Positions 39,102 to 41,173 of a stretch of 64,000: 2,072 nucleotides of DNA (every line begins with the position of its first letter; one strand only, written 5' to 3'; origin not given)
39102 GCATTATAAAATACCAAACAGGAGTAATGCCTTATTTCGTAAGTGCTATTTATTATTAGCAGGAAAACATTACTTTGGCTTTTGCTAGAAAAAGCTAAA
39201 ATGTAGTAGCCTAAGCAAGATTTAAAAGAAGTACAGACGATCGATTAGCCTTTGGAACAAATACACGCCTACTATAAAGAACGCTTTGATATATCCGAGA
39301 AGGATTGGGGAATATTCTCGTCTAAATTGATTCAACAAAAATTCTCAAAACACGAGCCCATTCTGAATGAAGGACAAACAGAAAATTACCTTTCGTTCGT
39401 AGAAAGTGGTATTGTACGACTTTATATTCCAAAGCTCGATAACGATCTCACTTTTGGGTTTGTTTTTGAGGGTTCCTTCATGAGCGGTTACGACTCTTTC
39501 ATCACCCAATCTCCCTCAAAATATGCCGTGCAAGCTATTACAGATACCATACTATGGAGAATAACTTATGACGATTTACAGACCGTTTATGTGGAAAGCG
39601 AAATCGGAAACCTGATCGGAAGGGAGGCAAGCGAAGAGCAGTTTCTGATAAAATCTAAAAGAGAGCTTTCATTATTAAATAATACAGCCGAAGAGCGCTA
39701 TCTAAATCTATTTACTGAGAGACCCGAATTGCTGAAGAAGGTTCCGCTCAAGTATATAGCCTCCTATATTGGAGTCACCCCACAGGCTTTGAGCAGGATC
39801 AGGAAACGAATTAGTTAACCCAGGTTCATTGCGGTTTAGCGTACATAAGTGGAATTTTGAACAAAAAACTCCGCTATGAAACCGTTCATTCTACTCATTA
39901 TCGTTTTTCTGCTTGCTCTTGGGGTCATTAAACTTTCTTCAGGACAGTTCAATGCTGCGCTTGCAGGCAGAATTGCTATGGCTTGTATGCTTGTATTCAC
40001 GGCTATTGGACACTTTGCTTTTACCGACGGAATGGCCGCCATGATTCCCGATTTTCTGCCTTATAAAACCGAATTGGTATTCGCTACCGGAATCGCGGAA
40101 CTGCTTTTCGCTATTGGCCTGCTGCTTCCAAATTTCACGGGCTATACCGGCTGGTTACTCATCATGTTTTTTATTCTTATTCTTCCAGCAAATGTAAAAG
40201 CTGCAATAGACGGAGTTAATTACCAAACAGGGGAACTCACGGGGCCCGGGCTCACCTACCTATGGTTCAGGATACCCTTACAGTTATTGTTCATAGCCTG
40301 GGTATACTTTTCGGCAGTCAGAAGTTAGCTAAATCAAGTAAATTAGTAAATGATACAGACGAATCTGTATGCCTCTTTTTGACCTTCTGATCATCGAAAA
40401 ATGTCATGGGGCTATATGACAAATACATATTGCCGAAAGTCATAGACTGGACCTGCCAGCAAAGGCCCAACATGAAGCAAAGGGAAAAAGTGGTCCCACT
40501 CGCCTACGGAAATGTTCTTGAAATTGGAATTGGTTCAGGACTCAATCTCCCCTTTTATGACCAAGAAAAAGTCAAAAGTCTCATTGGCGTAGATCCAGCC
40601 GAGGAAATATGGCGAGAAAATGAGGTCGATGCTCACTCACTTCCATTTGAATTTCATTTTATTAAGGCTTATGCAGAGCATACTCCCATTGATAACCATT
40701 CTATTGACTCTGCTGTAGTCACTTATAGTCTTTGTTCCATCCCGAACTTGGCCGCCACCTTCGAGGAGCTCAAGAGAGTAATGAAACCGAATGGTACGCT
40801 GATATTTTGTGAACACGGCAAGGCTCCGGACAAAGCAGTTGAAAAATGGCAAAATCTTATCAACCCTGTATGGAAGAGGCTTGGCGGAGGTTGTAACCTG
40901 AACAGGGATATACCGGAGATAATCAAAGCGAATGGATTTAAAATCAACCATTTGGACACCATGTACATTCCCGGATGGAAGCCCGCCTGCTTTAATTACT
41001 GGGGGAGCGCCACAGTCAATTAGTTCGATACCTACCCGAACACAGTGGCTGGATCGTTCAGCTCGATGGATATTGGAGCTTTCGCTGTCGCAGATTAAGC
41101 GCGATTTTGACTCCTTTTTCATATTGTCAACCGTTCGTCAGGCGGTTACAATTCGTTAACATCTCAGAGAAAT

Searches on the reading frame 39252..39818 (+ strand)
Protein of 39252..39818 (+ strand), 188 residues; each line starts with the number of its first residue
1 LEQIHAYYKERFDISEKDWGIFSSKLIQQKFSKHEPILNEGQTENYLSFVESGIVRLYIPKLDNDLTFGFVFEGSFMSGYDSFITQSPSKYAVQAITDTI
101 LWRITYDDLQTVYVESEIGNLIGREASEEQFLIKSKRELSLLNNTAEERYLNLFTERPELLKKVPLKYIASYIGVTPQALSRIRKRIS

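Call 50: search_protein_families(library=pfam, proteins=[window:39252-39818:+], max_evalue=0.0001)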
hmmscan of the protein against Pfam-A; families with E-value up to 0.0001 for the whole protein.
window:39252-39818:+ (188 aa): 1 family
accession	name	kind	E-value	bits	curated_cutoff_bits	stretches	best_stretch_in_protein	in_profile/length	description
PF00027.35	cNMP_binding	-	2.8e-12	46.9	27.5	1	29-113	2-86/89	Cyclic nucleotide-binding domain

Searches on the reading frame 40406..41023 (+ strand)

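Call 50: search_protein_families(library=pfam, proteins=[window:40406-41023:+], max_evalue=0.0001)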
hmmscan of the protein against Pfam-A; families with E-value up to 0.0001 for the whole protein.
window:40406-41023:+ (205 aa): 6 families
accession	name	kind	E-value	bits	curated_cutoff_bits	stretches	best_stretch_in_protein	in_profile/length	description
PF08241.18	Methyltransf_11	-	2e-14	54.4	21.2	1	38-134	1-95/95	Methyltransferase domain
PF13489.12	Methyltransf_23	-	2.8e-12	47.1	27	1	33-180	22-161/164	Methyltransferase domain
PF13649.12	Methyltransf_25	-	2.1e-11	44.8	27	1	37-130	1-97/97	Methyltransferase domain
PF13847.12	Methyltransf_31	-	1.7e-08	34.7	27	1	37-154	7-130/145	Methyltransferase domain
PF08242.18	Methyltransf_12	-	2.1e-06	28.8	30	1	38-132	1-98/98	Methyltransferase domain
PF01209.24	Ubie_methyltran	-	1.4e-05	25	20.1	1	59-140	75-157/233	ubiE/COQ5 methyltransferase family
